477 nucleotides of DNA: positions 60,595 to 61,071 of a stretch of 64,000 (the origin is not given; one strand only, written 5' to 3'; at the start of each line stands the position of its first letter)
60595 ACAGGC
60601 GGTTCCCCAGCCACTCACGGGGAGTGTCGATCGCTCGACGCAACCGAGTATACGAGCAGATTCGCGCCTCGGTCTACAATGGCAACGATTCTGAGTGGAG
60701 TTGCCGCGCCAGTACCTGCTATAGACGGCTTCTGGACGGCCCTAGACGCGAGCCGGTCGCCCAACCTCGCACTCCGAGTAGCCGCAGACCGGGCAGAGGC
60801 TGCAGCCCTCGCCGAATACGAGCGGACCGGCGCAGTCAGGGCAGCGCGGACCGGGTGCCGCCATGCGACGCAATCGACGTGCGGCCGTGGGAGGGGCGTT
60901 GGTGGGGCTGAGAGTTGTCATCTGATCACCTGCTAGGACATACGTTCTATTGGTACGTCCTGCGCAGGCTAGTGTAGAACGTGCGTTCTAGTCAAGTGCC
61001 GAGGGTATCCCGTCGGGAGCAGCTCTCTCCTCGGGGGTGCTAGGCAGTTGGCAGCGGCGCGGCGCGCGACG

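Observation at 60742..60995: Unannotated 59-aa zinc-ribbon gene behind a promoter overlapped by two tandem LexA-type (GAAC-N4-GTTC) boxes: candidate novel SOS effector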

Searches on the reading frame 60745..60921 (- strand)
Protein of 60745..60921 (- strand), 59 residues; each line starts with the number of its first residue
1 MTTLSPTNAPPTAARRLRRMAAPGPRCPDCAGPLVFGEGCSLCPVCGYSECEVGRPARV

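Call 4: search_protein_families(library=pfam, proteins=[window:60745-60921:-], max_evalue=10)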
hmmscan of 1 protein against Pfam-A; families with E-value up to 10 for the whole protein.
seq(59 aa): 1 family
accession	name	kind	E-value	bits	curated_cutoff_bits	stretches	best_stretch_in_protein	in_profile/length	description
PF06677.18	Auto_anti-p27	-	0.28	11.8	24.1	1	26-47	17-40/40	Sjogren's syndrome/scleroderma autoantigen 1 (Autoantigen p27)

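Call 5: search_protein_families(library=ncbifam, proteins=[window:60745-60921:-], max_evalue=10)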
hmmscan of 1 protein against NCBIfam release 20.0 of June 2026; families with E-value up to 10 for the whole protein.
seq(59 aa): 8 families
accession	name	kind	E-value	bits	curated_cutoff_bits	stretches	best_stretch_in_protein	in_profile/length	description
NF006417.0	PRK08665.1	equivalog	3.8e-08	32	961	1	17-51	724-758/759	vitamin B12-dependent ribonucleotide reductase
NF033497.1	rubre_like_arch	subfamily_domain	0.0086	15.8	32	1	16-34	9-26/34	rubrerythrin-like domain-containing protein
NF001645.0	PRK00420.1-2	equivalog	0.018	15.1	162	1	26-50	26-50/106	hypothetical protein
NF047723.1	TransFacS4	equivalog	0.15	12.6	120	1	27-53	4-30/90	transcription factor S4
NF041910.1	HVO_0416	equivalog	0.15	11.9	80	1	26-49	36-57/58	HVO_0416 family zinc finger protein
NF009142.0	PRK12495.1-3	equivalog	0.22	11.7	377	1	26-54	44-72/261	hypothetical protein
NF006207.0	PRK08332.1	equivalog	0.27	8.3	2400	1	36-53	1666-1683/1684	vitamin B12-dependent ribonucleotide reductase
NF001604.0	PRK00398.1-1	equivalog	2.5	7.8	103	1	21-35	20-34/48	DNA-directed RNA polymerase subunit P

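Call 7: find_encoding_contigs(protein=window:60745-60921:-, flank=10000, max_places=6)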
Protein seq(59 aa) (59 aa): no gene with exactly this product is on record in the collection.

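Call 8: find_homologous_proteins(query=window:60745-60921:-, max_evalue=0.01)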
Query seq(59 aa) (59 aa): 101 proteins with E <= 0.01 among 101 candidates.
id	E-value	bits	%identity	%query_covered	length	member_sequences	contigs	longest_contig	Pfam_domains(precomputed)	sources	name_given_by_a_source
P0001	8.3e-18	81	74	90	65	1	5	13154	-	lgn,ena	-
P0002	3.2e-17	80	80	78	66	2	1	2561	-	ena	-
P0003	8.6e-17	78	88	58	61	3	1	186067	-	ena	-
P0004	1.8e-16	77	71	88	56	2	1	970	-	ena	-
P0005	2.4e-16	77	78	76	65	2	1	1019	-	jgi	-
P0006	3.3e-16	76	79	73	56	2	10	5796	-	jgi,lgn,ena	-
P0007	3.5e-16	76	64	98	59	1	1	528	-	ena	-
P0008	3.5e-16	76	79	73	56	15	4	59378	-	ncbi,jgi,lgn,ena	ncbi:MAG: hypothetical protein WC211_11560 [Dehalococcoidia bacterium]|jgi:uncharacterized Zn finger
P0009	3.7e-16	76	76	85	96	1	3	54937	-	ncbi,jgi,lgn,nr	ncbi:MAG: hypothetical protein IT299_07870 [Dehalococcoidia bacterium]|nr:hypothetical protein [Deha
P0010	4.2e-16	76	66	97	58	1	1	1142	-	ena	-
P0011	4.4e-16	76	68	93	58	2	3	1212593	-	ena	-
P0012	5.2e-16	76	65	88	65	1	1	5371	-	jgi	jgi:hypothetical protein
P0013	5.8e-16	76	79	73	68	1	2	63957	-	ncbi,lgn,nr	ncbi:MAG: hypothetical protein EXR65_01875 [Dehalococcoidia bacterium]|nr:hypothetical protein [Deha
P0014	7.4e-16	75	70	92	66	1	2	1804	-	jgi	jgi:hypothetical protein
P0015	8.3e-16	75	62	93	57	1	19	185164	-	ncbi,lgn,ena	-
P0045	2.4e-14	71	81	73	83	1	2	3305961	-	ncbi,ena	-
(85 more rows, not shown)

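Call 10: find_encoding_contigs(protein=P0045, flank=10000, max_places=3)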
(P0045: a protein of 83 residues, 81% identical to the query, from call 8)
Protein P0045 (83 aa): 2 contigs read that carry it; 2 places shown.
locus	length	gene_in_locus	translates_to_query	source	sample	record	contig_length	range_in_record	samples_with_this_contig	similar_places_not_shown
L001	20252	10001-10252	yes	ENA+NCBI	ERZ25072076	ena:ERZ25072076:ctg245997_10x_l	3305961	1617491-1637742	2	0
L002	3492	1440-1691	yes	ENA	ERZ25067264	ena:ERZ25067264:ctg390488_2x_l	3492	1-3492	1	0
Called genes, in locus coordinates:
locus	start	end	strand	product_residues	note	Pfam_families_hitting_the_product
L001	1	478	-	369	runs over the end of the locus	-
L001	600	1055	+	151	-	-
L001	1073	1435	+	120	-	PF06262:Zincin_1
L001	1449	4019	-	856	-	PF02384:N6_Mtase (weak), PF07669:Eco57I (weak), PF18135:Type_ISP_C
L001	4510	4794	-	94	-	-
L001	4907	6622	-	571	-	PF02595:Gly_kinase, PF00596:Aldolase_II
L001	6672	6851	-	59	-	-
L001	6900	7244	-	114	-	-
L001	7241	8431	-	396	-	PF00196:GerE, PF04545:Sigma70_r4 (weak)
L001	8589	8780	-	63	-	-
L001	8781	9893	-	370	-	PF00196:GerE, PF04545:Sigma70_r4 (faint)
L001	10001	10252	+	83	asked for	-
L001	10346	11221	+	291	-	PF13292:DXP_synthase_N (weak), PF00456:Transketolase_N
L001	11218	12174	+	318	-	PF02779:Transket_pyr, PF02780:Transketolase_C, PF22613:Transketolase_C_1 (faint)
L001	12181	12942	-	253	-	PF00702:Hydrolase, PF12710:HAD, PF13419:HAD_2, PF13242:Hydrolase_like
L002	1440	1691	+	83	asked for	-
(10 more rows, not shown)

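Call 12: find_encoding_contigs(protein=P0011, flank=10000, max_places=3)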
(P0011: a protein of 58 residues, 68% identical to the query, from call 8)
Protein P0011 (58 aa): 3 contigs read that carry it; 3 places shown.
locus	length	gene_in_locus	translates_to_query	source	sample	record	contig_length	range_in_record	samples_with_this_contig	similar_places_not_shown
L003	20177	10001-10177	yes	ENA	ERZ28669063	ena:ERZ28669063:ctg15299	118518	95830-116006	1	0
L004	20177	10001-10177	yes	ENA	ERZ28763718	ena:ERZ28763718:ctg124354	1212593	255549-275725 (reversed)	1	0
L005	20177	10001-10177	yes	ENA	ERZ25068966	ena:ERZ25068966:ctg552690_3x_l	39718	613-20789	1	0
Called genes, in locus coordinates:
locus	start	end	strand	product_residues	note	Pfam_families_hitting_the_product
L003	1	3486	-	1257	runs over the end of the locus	PF04563:RNA_pol_Rpb2_1, PF04561:RNA_pol_Rpb2_2, PF04565:RNA_pol_Rpb2_3, PF10385:RNA_pol_Rpb2_45, PF00562:RNA_pol_Rpb2_6, PF04560:RNA_pol_Rpb2_7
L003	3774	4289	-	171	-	-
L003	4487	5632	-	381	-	-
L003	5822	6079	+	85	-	-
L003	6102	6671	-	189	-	PF00665:rve, PF13683:rve_3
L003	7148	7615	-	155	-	-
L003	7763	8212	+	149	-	-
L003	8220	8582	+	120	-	PF06262:Zincin_1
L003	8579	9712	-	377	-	PF02595:Gly_kinase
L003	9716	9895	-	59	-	-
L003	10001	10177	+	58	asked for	-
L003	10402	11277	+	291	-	PF13292:DXP_synthase_N (faint), PF00456:Transketolase_N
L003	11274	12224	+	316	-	PF02779:Transket_pyr, PF02780:Transketolase_C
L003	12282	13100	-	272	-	PF00702:Hydrolase, PF12710:HAD, PF13419:HAD_2, PF13242:Hydrolase_like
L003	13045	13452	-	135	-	-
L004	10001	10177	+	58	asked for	-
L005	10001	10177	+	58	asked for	-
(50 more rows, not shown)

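Call 13: find_encoding_contigs(protein=P0015, flank=10000, max_places=3)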
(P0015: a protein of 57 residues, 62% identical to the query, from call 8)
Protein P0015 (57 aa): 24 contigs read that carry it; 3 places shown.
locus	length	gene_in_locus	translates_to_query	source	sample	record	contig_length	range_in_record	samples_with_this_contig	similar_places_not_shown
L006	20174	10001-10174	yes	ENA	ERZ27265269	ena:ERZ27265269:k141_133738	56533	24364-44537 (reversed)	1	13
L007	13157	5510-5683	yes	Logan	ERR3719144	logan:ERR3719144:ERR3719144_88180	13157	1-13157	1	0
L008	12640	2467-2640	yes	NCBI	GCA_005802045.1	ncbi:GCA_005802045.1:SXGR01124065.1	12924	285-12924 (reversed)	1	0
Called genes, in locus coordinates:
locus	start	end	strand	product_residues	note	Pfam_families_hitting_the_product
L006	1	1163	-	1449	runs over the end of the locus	PF04997:RNA_pol_Rpb1_1, PF00623:RNA_pol_Rpb1_2, PF04983:RNA_pol_Rpb1_3, PF05000:RNA_pol_Rpb1_4, PF04998:RNA_pol_Rpb1_5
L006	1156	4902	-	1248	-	PF04563:RNA_pol_Rpb2_1, PF04561:RNA_pol_Rpb2_2, PF04565:RNA_pol_Rpb2_3, PF10385:RNA_pol_Rpb2_45, PF00562:RNA_pol_Rpb2_6, PF04560:RNA_pol_Rpb2_7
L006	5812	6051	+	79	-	-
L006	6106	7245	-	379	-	-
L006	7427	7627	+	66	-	-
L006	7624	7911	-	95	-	-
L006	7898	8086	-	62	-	-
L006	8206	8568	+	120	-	PF06262:Zincin_1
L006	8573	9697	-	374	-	PF02595:Gly_kinase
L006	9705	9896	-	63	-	-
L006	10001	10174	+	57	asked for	-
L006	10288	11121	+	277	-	PF13292:DXP_synthase_N (faint), PF00456:Transketolase_N, PF00676:E1_dh (weak)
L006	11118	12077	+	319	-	PF02779:Transket_pyr, PF02780:Transketolase_C, PF22613:Transketolase_C_1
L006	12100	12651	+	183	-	-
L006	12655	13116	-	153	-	PF04237:YjbR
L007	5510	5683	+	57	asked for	-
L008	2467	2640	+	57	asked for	-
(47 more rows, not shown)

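Call 24: find_related_loci(query=A1, collection=genome_contigs, flank=10000)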
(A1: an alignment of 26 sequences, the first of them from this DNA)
Query A1 (59 aa) in genome_contigs; peptide patterns used: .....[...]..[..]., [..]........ (x = any residue, [..] = any of these).
136 stretches matched a pattern; 102 encode a relative of the query (tblastn E <= 1e-3); the best 80 are kept; 80 distinct loci.
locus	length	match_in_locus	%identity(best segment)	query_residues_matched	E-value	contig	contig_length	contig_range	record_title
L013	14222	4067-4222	73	7-58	8e-21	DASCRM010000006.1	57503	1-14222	MAG TPA_asm: Dehalococcoidia bacterium isolate Fu_MAG_94 c_000000062733, whole genome shotgun sequence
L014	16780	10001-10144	76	2-51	4e-20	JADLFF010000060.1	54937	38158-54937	MAG: Dehalococcoidia bacterium isolate SJ354 c_000000629811, whole genome shotgun sequence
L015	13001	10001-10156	65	1-52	6e-19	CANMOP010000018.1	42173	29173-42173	MAG: Chloroflexi bacterium isolate ZH-3nov15-188 genome assembly, contig: ZH-3nov15-C642, whole genome shotgun sequence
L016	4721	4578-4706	79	13-55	1e-18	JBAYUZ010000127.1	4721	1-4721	MAG: Dehalococcoidia bacterium isolate SO_2016_LW3_48 scaffold31484_LW162_2016, whole genome shotgun sequence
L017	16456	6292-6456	62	1-55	1e-18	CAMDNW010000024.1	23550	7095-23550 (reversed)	MAG: Thermoflexus hugenholtzii JAD2 isolate TrH-25oct19-250 genome assembly, contig: TrH-25oct19-C4009, whole genome sho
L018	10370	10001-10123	85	15-55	2e-18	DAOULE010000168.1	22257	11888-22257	MAG TPA_asm: Dehalococcoidia bacterium isolate S8_381 358217, whole genome shotgun sequence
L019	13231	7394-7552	68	2-57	1e-18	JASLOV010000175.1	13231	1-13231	MAG: Dehalococcoidia bacterium isolate Arabian11_MAG_43 c_000001453806, whole genome shotgun sequence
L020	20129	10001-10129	81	13-55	2e-18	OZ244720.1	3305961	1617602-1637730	MAG: Dehalococcoidia bacterium isolate 9e3a45bd-a01b-43fc-9133-5d91322e70de genome assembly, chromosome: 1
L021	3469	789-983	60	1-51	3e-18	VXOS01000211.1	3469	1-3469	MAG: Chloroflexi bacterium isolate SB0662_bin_38 NODE_14870_length_3469_cov_41.454599, whole genome shotgun sequence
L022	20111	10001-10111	89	15-51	4e-18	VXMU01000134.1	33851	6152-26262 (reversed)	MAG: Chloroflexi bacterium isolate SB0661_bin_44 NODE_1273_length_33851_cov_52.155817, whole genome shotgun sequence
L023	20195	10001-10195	60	1-51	5e-18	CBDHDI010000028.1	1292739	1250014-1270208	MAG: Dehalococcoidia bacterium isolate d0c5affc-a78a-4576-9923-169fe3940cd0 genome assembly, contig: contig_28, whole ge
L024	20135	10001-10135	76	11-55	7e-18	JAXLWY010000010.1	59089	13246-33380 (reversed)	MAG: Dehalococcoidia bacterium isolate STL-CHL35 C2.186.fa-10, whole genome shotgun sequence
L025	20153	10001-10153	63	1-51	6e-18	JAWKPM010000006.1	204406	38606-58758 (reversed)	MAG: Dehalococcoidia bacterium isolate BC2.88 BC2.88.fa-6, whole genome shotgun sequence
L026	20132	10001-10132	82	15-58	7e-18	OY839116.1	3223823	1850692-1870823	MAG: Dehalococcoidia bacterium isolate 44b3abb6-b6b9-4f11-be96-93ee54cc77f6 genome assembly, chromosome: 1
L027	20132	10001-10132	82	15-58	6e-18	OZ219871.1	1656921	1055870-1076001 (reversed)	MAG: Dehalococcoidia bacterium isolate adc01b0e-c114-4b94-a05b-fd73c1a39460 genome assembly, chromosome: 5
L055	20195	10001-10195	55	2-53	1e-15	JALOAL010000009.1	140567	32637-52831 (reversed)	MAG: Dehalococcoidia bacterium isolate SO_2017_LW2 bin 159 scaffold_235_c1_LW138R_2017, whole genome shotgun sequence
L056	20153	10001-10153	59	1-51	1e-15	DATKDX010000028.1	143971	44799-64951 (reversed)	MAG TPA_asm: Dehalococcoidia bacterium isolate SMAG_U14484 k141_3258363, whole genome shotgun sequence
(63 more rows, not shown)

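Call 31: search_protein_representatives(alignment_id=A1)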
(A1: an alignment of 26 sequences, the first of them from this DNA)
Query: 26 sequences, 60 profile positions. Proteins with E-value up to 0.001 (for the whole library): 761; up to 1e-10: 17; up to 1e-30: 0. The best 150 are listed.
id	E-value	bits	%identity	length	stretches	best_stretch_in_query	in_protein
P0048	7.2e-24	99.5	-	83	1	3-59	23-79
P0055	3.8e-21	90.8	-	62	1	10-58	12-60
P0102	6.3e-21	90.0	-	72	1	7-57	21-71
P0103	6.4e-21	90.0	-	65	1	4-57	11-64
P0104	5.5e-20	87.0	-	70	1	9-59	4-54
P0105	1.8e-16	75.7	-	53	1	13-57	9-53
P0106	3.5e-15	71.6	-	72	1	19-59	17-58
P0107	6.1e-15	70.9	-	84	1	19-57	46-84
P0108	1.4e-13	66.5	-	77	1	11-56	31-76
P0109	2.9e-13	65.5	-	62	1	16-57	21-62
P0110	3.4e-13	65.3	-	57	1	8-57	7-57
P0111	9.9e-13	63.8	-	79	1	22-56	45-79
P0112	1.5e-12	63.2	-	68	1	9-54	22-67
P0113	2.4e-12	62.5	-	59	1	21-57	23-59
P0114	2.6e-12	62.5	-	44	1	19-57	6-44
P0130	1.5e-08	50.4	-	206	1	31-56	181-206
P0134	2.9e-08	49.5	-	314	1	15-57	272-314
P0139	8.5e-08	48.0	-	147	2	17-57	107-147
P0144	1.9e-07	46.9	-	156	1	24-57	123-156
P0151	4.5e-07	45.7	-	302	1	25-56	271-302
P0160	7.9e-07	44.9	-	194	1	30-56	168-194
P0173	1.8e-06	43.8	-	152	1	26-57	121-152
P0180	2.2e-06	43.5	-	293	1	10-57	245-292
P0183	2.4e-06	43.3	-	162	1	28-57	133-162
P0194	3.4e-06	42.8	-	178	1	28-57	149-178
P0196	3.5e-06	42.8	-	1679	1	25-57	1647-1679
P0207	4.1e-06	42.6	-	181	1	27-57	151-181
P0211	4.8e-06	42.4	-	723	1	26-57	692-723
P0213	4.8e-06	42.4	-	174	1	28-57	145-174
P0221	6.0e-06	42.1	-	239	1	25-57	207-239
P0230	7.0e-06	41.9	-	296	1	24-56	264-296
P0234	8.1e-06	41.6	-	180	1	27-56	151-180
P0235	8.3e-06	41.6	-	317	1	22-56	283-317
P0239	9.2e-06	41.5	-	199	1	25-56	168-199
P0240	9.7e-06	41.4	-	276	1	13-57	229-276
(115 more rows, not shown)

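Call 33: search_protein_families(library=pfam, proteins=[P0211, P0196, P0134, P0151, P0180, P0230, P0235, P0130, P0160, P0139], max_evalue=0.001)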
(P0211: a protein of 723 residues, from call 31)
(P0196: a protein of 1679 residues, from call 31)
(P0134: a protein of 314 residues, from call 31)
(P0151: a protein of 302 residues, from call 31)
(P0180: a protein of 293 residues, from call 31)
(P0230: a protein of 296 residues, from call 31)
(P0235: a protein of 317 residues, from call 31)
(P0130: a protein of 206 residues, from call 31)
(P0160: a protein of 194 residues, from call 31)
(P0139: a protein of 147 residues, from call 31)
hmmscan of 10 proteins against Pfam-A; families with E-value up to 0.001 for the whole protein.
P0211 (723 aa): 3 families
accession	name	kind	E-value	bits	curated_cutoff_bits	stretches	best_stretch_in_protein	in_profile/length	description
PF02867.20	Ribonuc_red_lgC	-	1.7e-93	314.5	23.9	3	224-399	168-341/523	Ribonucleotide reductase, barrel domain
PF00317.26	Ribonuc_red_lgN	-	8.6e-23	80.6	28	1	6-82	2-75/77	Ribonucleotide reductase, all-alpha domain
PF12637.14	TSCPD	-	1.8e-10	41.4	22.8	1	605-687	14-88/88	TSCPD domain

P0196 (1679 aa): 6 families
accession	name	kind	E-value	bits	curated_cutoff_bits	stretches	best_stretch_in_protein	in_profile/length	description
PF02867.20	Ribonuc_red_lgC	-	3e-80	270.8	23.9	3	786-1327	167-344/523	Ribonucleotide reductase, barrel domain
PF14528.11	LAGLIDADG_3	-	2.7e-42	143.4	22.5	2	1036-1133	1-82/82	LAGLIDADG-like domain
PF14890.11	Intein_splicing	-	1.6e-23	83.7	35.8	2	870-1194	39-155/155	Intein splicing domain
PF12637.14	TSCPD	-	1.5e-17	64.1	22.8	1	1556-1642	13-87/88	TSCPD domain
PF00317.26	Ribonuc_red_lgN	-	1.4e-07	31.9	28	1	24-93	4-77/77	Ribonucleotide reductase, all-alpha domain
PF21995.1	RNR-II_ins_dom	-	0.00033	21.3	27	1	225-254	67-96/107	B12-dependent ribonucleotide reductase, insertion domain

P0134 (314 aa): 2 families
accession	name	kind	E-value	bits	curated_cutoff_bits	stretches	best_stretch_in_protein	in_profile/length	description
PF02867.20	Ribonuc_red_lgC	-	1.4e-17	64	23.9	1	7-72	458-523/523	Ribonucleotide reductase, barrel domain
PF12637.14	TSCPD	-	5e-17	62.4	22.8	1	154-247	5-88/88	TSCPD domain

P0151 (302 aa): 1 family
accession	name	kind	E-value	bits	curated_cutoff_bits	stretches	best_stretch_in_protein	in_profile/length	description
PF12637.14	TSCPD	-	1.2e-10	42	22.8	1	148-236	13-85/88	TSCPD domain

P0180 (293 aa): 1 family
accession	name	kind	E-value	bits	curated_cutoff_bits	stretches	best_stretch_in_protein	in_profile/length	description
PF02867.20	Ribonuc_red_lgC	-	3.9e-43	148.3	23.9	2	43-191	379-523/523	Ribonucleotide reductase, barrel domain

P0230 (296 aa): 2 families
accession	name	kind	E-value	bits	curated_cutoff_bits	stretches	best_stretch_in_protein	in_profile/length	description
PF12637.14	TSCPD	-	3.3e-20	72.6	22.8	1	132-227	5-87/88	TSCPD domain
PF02867.20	Ribonuc_red_lgC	-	3e-12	46.4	23.9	1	2-64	461-523/523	Ribonucleotide reductase, barrel domain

P0235 (317 aa): 1 family
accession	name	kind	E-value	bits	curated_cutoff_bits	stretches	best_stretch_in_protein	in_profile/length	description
PF02867.20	Ribonuc_red_lgC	-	1.5e-50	172.7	23.9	1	2-256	233-523/523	Ribonucleotide reductase, barrel domain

P0130 (206 aa): 1 family
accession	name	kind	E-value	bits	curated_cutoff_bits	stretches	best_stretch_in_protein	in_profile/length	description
PF12637.14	TSCPD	-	1.3e-09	38.6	22.8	1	18-102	11-84/88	TSCPD domain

P0160 (194 aa): 1 family
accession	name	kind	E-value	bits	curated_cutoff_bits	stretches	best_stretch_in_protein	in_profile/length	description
PF12637.14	TSCPD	-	5.1e-15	56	22.8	1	2-87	15-88/88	TSCPD domain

P0139 (147 aa): 2 families
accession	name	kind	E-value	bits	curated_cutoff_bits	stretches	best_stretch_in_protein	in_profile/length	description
PF00462.30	Glutaredoxin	-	8.2e-06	26.4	22.9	1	29-81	1-57/60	Glutaredoxin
PF13098.12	Thioredoxin_2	-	0.00028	21.6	27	0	24-89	4-96/104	Thioredoxin-like domain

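Call 42: predict_structure(alignment_id=A1)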
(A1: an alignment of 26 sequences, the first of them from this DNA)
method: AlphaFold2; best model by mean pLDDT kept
length: 59 residues; sequences in the alignment: 26
mean_pLDDT: 53.8   pTM: 0.21
mean pLDDT of the five models: 53.8, 53.1, 48.1, 47.9, 45.6
residues with pLDDT >= 90: 0; 70-90: 0; 50-70: 43; < 50: 16
segments of 3 or more residues with pLDDT < 50: 1-3, 54-59
pLDDT, mean of each block of 10 residues (from residue 1): 49 53 53 55 63 49
secondary structure, 60 per line:
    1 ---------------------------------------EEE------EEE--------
elements in order: E40-42 E49-51

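Call 54: find_related_loci(query=A1, collection=viral_contigs, flank=8000)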
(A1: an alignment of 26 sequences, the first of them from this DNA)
Query A1 (59 aa) in viral_contigs; peptide patterns used: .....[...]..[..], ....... (x = any residue, [..] = any of these).
46 stretches matched a pattern, but none encodes a relative of the query by tblastn (E <= 1e-3).
